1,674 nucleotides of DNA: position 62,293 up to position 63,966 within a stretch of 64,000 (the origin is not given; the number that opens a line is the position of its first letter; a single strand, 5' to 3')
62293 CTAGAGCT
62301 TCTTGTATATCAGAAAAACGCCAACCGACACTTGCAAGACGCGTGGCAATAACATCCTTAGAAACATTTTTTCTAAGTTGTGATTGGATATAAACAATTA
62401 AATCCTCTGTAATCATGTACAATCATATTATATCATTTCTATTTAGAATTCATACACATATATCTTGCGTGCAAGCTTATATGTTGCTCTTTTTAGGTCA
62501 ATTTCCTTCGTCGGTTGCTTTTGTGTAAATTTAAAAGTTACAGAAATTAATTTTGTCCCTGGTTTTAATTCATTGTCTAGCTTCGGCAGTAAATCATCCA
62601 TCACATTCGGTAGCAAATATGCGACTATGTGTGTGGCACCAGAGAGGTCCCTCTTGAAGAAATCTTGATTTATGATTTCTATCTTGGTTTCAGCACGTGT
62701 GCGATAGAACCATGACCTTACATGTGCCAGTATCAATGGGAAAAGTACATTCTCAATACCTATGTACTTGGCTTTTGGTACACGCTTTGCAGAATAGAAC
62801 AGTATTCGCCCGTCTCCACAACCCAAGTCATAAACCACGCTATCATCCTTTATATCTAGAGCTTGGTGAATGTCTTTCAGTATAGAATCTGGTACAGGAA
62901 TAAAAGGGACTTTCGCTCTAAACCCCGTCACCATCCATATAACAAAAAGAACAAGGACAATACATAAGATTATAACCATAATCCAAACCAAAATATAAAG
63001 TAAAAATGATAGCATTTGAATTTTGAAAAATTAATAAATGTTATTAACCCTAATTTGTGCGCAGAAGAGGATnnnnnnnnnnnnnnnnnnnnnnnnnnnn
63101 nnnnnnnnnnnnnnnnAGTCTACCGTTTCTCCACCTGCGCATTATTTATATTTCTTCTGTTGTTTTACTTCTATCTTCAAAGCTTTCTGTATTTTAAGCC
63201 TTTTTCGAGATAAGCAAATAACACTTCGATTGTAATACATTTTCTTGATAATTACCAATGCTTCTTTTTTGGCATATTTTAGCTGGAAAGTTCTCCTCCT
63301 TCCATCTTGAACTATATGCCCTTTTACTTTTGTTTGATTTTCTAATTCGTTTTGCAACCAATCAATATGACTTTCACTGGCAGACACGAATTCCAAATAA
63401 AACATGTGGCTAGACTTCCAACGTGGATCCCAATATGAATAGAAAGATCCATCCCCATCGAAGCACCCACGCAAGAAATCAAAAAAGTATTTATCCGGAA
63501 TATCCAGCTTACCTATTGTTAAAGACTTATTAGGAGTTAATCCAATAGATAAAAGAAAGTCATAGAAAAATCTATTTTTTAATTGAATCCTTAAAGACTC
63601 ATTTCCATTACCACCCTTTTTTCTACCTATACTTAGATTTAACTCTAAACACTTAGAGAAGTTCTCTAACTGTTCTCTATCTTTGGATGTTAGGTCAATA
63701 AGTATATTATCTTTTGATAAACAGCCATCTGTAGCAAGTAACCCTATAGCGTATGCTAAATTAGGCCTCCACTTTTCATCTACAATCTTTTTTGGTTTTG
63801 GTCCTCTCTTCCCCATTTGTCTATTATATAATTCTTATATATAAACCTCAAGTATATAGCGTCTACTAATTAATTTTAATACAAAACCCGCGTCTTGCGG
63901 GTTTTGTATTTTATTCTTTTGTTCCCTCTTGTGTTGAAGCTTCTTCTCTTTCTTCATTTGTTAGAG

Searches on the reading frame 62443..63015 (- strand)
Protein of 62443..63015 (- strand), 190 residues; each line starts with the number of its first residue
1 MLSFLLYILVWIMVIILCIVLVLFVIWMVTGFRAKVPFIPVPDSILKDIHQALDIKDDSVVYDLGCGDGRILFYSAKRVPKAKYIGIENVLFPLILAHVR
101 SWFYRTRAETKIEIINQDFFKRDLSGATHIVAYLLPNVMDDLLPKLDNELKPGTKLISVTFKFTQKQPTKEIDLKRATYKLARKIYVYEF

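Call 49: search_protein_families(library=pfam, proteins=[window:62443-63015:-], max_evalue=0.001)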
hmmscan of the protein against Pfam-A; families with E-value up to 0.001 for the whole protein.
window:62443-63015:- (190 aa): 4 families
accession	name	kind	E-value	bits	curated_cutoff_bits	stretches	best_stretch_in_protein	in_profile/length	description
PF13847.12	Methyltransf_31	-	1.7e-05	25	27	1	55-89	1-36/145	Methyltransferase domain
PF08123.19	DOT1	-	6.5e-05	23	23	1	45-160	30-158/205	Histone methylation protein DOT1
PF02390.23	Methyltransf_4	-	0.00062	19.7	24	1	59-89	3-33/173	Putative methyltransferase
PF13649.12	Methyltransf_25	-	0.0007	20.7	27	0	61-123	1-59/97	Methyltransferase domain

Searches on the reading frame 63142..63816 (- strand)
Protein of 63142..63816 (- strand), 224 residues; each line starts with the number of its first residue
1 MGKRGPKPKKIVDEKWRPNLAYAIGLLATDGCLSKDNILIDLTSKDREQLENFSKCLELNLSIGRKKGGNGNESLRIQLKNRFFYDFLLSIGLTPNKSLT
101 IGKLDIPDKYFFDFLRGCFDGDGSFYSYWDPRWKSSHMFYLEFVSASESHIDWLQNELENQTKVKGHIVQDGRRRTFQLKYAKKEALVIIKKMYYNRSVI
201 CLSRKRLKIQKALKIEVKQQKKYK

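Call 65: find_encoding_contigs(protein=window:63142-63816:-, flank=10000, max_places=3)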
Protein window:63142-63816:- (224 aa): 1 contig read that carries it; 1 place shown.
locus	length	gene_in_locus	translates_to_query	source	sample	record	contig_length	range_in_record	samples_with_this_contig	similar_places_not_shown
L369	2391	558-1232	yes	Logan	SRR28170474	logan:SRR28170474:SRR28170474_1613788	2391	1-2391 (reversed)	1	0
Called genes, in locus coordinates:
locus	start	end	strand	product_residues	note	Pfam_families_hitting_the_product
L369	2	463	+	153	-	?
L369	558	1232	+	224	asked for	PF14528:LAGLIDADG_3 (faint)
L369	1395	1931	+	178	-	-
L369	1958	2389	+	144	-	?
